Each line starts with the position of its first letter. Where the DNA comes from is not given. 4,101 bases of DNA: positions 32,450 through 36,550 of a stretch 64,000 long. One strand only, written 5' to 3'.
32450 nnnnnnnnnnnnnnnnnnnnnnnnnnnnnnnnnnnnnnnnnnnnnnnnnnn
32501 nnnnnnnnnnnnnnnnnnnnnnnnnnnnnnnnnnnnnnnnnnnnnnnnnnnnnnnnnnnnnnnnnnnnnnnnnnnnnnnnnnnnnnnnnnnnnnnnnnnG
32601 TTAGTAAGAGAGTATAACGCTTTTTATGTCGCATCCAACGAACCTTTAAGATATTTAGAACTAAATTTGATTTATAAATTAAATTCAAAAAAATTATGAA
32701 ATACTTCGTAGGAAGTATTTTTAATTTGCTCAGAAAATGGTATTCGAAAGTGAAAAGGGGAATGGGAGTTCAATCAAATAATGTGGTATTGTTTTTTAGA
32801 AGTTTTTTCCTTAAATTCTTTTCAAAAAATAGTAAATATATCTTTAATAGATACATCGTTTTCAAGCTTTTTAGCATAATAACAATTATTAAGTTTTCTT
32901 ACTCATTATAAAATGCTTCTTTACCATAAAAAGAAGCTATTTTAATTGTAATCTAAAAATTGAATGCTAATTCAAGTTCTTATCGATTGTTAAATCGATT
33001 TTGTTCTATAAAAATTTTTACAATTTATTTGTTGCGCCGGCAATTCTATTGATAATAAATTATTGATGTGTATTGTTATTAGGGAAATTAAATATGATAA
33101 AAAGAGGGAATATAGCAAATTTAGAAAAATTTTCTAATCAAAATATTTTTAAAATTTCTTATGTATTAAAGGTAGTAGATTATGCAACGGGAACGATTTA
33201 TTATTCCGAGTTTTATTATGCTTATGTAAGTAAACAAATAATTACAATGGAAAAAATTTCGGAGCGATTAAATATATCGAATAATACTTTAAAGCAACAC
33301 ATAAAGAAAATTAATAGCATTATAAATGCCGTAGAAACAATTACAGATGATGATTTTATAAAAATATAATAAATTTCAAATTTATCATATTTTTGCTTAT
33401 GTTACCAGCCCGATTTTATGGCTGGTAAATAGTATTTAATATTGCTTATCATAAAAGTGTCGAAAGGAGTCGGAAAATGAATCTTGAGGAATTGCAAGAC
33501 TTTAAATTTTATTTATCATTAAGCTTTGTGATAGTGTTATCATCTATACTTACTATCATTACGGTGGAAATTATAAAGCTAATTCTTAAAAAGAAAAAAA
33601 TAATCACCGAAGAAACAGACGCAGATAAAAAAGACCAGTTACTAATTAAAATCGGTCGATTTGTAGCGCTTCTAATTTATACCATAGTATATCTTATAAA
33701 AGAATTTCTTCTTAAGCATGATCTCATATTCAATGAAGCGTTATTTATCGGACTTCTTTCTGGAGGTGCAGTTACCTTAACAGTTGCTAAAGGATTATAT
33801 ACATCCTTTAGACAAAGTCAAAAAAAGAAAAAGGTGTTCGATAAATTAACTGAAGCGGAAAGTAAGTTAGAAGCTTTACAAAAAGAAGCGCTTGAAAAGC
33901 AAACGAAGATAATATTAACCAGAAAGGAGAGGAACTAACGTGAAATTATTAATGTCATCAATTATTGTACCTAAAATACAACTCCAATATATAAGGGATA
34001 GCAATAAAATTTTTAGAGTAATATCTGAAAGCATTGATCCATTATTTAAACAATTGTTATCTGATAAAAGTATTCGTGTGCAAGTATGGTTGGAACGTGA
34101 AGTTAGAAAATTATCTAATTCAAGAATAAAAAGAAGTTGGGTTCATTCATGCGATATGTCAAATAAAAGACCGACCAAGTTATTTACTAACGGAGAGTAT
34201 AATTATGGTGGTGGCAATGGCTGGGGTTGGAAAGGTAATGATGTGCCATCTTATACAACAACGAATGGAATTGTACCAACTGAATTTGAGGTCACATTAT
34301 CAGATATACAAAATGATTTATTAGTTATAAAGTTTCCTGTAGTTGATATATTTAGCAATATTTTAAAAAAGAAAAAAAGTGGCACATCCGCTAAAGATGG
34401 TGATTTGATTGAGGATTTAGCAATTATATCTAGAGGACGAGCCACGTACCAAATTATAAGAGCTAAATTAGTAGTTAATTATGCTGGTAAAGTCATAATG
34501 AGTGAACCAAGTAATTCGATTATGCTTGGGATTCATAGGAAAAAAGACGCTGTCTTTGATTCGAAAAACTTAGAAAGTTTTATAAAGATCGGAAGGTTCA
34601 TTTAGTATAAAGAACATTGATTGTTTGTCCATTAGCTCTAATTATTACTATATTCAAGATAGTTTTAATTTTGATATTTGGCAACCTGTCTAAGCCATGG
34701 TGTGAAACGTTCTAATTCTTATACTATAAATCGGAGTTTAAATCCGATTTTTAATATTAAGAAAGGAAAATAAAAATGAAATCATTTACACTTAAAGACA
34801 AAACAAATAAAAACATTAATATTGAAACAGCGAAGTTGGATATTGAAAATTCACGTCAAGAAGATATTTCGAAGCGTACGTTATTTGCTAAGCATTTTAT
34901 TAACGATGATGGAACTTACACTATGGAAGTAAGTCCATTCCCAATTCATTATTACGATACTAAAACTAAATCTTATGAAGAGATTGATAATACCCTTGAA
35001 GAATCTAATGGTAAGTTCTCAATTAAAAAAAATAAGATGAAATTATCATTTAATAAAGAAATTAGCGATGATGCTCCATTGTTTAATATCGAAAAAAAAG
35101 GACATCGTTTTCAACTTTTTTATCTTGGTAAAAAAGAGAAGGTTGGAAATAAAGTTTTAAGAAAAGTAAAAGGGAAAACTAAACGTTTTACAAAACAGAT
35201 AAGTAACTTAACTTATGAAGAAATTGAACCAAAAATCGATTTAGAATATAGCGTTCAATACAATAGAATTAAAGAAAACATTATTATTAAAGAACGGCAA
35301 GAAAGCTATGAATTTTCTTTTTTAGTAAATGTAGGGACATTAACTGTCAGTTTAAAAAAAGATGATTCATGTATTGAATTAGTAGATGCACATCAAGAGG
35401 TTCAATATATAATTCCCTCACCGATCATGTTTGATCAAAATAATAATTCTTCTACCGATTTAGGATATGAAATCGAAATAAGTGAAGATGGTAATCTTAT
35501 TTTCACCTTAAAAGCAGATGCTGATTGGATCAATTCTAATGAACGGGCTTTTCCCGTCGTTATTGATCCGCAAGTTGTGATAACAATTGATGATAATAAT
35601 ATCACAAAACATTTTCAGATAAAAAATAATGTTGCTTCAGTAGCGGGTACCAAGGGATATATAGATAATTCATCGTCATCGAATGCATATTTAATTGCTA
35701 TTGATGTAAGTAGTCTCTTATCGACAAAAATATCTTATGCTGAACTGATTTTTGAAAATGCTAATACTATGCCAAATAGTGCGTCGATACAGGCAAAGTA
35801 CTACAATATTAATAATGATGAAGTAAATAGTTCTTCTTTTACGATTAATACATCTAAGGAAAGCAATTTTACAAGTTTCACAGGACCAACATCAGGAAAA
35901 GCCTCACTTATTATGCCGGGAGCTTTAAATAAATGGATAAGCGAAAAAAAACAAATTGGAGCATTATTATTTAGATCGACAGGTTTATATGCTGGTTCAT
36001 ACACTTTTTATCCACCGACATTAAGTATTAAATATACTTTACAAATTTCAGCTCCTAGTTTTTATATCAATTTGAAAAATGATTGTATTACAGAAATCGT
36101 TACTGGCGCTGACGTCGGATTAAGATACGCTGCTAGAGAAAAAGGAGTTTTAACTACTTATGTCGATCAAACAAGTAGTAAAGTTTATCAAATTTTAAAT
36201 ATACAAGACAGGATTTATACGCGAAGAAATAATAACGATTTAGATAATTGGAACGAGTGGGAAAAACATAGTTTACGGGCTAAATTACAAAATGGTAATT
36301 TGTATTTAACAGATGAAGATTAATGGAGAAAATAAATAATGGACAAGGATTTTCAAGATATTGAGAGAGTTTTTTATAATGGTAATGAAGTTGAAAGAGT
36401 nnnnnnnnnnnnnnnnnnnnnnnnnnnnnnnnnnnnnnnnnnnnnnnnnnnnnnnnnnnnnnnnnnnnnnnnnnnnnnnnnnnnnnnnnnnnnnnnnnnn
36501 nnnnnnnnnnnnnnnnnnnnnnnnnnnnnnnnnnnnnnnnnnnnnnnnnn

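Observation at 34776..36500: Rhs protein lacks any recognisable export signal and is preceded by a tightly linked 515-aa partner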

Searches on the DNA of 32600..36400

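Call 79: search_rna_families(source=window, start=32600, end=36400, threshold=evalue, max_evalue=1)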
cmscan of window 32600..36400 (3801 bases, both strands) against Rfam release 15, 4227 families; matches with E-value up to 1: 1.
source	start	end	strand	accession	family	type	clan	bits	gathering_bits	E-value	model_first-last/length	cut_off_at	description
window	33382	33456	-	RF02403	Afu_328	Gene; snRNA; snoRNA; CD-box;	-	26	70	0.73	1-73/73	no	A. fumigatus snoRNA Afu_328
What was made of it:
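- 34606..34775 (+): Spacer/leader between the 221-aa and 515-aa genes, with a terminator-like hairpin at 34728-34750 followed by a T-run. No Rfam match (call 79).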

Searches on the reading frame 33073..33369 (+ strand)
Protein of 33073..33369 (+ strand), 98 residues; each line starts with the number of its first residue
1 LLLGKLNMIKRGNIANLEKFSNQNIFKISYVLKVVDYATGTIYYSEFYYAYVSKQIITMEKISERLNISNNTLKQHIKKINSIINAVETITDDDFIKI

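Call 4: search_protein_families(library=pfam, proteins=[window:33073-33369:+], max_evalue=0.1)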
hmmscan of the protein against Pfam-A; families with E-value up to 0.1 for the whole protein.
window:33073-33369:+ (98 aa): 15 families
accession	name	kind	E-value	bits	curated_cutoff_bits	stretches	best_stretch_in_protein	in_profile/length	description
PF08279.18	HTH_11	-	3.7e-05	24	25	1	55-88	15-47/55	HTH domain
PF04967.18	HTH_10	-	0.00023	21.4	23.1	1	57-82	24-49/53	HTH DNA binding domain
PF13412.12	HTH_24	-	0.001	19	21.9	1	57-79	18-40/48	Winged helix-turn-helix DNA-binding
PF05043.19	Mga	-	0.0014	19.6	21.1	1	53-86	27-60/87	Mga helix-turn-helix domain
PF00196.25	GerE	-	0.0061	16.6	23.5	1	60-82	21-43/57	Bacterial regulatory proteins, luxR family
PF13556.12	HTH_30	-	0.0064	16.7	27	1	60-84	16-40/59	PucR C-terminal helix-turn-helix domain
PF01325.25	Fe_dep_repress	-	0.011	16.3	26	1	50-81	16-47/60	Iron dependent repressor, N-terminal DNA binding domain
PF08280.17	HTH_Mga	-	0.012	16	23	1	57-82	20-45/59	M protein trans-acting positive regulator (MGA) HTH domain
PF25071.1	DUF7795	-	0.019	15.4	27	1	16-93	38-114/123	Domain of unknown function (DUF7795)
PF12840.13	HTH_20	-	0.033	14.6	27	1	59-79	21-41/51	Helix-turn-helix domain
PF04545.22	Sigma70_r4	-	0.037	14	24.1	1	57-79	21-43/50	Sigma-70, region 4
PF16088.10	BORCS7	-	0.051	14.2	27.3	1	25-89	38-102/103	BLOC-1-related complex sub-unit 7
PF02082.26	Rrf2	-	0.055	14.1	30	1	53-80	20-47/132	Iron-dependent Transcriptional regulator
PF21071.3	LARP1_HEAT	-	0.064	13.8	27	1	16-79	88-144/149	LARP1 HEAT repeat region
PF18537.6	CODH_A_N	-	0.083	13.4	32.2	0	40-82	21-62/83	Carbon monoxide dehydrogenase subunit alpha N-terminal domain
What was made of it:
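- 33073..33369 (+): Small HTH regulator (98-aa ORF, probably about 91 aa from the ATG at 33094). Pfam HTH_11/HTH_10 hits (call 4).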

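Call 7: search_protein_families(library=phrogs, proteins=[window:33073-33369:+], max_evalue=0.1)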
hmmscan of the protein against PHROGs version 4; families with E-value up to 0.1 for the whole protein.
window:33073-33369:+ (98 aa): 7 families
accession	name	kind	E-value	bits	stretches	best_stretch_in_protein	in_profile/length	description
phrog_1190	-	transcription regulation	0.00039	21.2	1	49-85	120-156/167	RNA polymerase sigma factor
phrog_15357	-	unknown function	0.0011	20.3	1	53-95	38-80/120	-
phrog_9834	-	integration and excision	0.0043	18.3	0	7-36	46-75/86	excisionase and transcriptional regulator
phrog_1558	-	unknown function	0.011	16.6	1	43-80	123-160/178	-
phrog_36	-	transcription regulation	0.029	15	1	38-86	140-189/220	transcriptional regulator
phrog_10300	-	transcription regulation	0.046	14.7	1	57-80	136-159/182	transcriptional regulator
phrog_4626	-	unknown function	0.061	14.9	0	41-82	33-74/101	-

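Call 105: search_protein_families(library=ncbifam, proteins=[window:33094-33369:+], max_evalue=0.01)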
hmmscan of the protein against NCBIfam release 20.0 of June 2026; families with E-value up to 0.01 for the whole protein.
window:33094-33369:+ (91 aa): 0 families

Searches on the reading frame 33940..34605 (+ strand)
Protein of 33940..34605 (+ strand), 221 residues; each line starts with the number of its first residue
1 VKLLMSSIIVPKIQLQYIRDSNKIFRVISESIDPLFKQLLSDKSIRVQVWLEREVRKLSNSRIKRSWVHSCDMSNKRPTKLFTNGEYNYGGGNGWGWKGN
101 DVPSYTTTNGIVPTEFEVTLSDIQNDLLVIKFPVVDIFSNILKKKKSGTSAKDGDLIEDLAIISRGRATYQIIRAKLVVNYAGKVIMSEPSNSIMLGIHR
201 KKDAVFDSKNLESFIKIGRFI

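Call 4: search_protein_families(library=pfam, proteins=[window:33940-34605:+], max_evalue=0.1)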
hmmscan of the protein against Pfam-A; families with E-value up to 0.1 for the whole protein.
window:33940-34605:+ (221 aa): 0 families

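Call 5: search_protein_families(library=ncbifam, proteins=[window:33940-34605:+], max_evalue=0.1)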
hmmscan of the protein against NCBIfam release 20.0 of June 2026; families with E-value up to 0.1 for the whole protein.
window:33940-34605:+ (221 aa): 1 family
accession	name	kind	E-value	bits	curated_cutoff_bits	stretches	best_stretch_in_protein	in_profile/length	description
NF007103.0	PRK09552.1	equivalog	0.035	13.8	292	1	15-74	83-140/220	2-hydroxy-3-keto-5-methylthiopentenyl-1-phosphate phosphatase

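Call 7: search_protein_families(library=phrogs, proteins=[window:33940-34605:+], max_evalue=0.1)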
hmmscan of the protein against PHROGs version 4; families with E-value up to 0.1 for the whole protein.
window:33940-34605:+ (221 aa): 0 families

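Call 27: find_homologous_proteins(query=A2, max_evalue=0.01)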
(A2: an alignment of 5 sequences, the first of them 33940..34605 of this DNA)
Query A2 (5 sequences) (221 aa, profile of the alignment): 17 proteins with E <= 0.01 among 3150 candidates.
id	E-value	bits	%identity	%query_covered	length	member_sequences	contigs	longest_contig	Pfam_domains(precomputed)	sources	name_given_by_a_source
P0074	2.0e-117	408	52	100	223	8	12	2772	-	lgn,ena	-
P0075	3.7e-116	404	68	100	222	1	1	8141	-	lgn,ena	-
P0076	5.0e-116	404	100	100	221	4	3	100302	-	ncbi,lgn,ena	-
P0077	6.1e-111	387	51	100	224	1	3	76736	-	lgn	-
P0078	4.7e-107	374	50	100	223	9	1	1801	-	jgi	-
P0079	5.4e-100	351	65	100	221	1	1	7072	-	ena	-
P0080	3.6e-95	336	51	99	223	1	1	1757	-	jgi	-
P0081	4.9e-90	319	51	100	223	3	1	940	-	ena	-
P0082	2.7e-83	297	47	100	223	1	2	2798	-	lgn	-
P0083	5.4e-83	296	49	100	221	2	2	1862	-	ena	-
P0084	2.4e-82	294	46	100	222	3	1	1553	-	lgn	-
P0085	6.8e-82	292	44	100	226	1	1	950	-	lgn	-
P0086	6.4e-80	286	51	97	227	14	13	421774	-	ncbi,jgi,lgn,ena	-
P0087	3.9e-77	277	48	99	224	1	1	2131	-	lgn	-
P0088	3.7e-76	273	44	100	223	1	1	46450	-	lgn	-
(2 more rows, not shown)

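Call 40: predict_structure(alignment_id=A4)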
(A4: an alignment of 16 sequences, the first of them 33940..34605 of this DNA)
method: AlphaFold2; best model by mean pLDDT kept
length: 221 residues; sequences in the alignment: 16
mean_pLDDT: 74.3   pTM: 0.73
mean pLDDT of the five models: 74.3, 72.5, 72.5, 71.6, 69.4
residues with pLDDT >= 90: 47; 70-90: 100; 50-70: 43; < 50: 31
segments of 3 or more residues with pLDDT < 50: 1-6, 60-67, 90-96, 102-110
pLDDT, mean of each block of 10 residues (from residue 1): 54 91 91 90 84 61 47 55 52 46 43 72 93 79 83 89 78 86 78 90 86 86 64
secondary structure, 60 per line:
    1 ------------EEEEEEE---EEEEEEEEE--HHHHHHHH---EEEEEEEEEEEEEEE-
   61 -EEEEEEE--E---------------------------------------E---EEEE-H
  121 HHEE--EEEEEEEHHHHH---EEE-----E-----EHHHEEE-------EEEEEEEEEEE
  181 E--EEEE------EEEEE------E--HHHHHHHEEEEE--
elements in order: E13-19 E23-31 H34-41 E45-59 E62-68 E115-118 E127-133 H134-138 E142-144 E160-162 E170-181 E184-187 E194-198 H208-214 E215-219

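Call 101: search_solved_structures(query=A4, max_evalue=1)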
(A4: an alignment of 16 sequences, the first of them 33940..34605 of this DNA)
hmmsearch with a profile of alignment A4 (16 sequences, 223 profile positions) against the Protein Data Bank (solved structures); distinct sequences matched with E-value up to 1: 0.
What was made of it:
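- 33940..34605 (+): 221-aa soluble accessory protein, coupled to the three-TM gene by a 1-nt gap (GTG start). Present only in split-type loci. No PDB sequence match (call 101).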
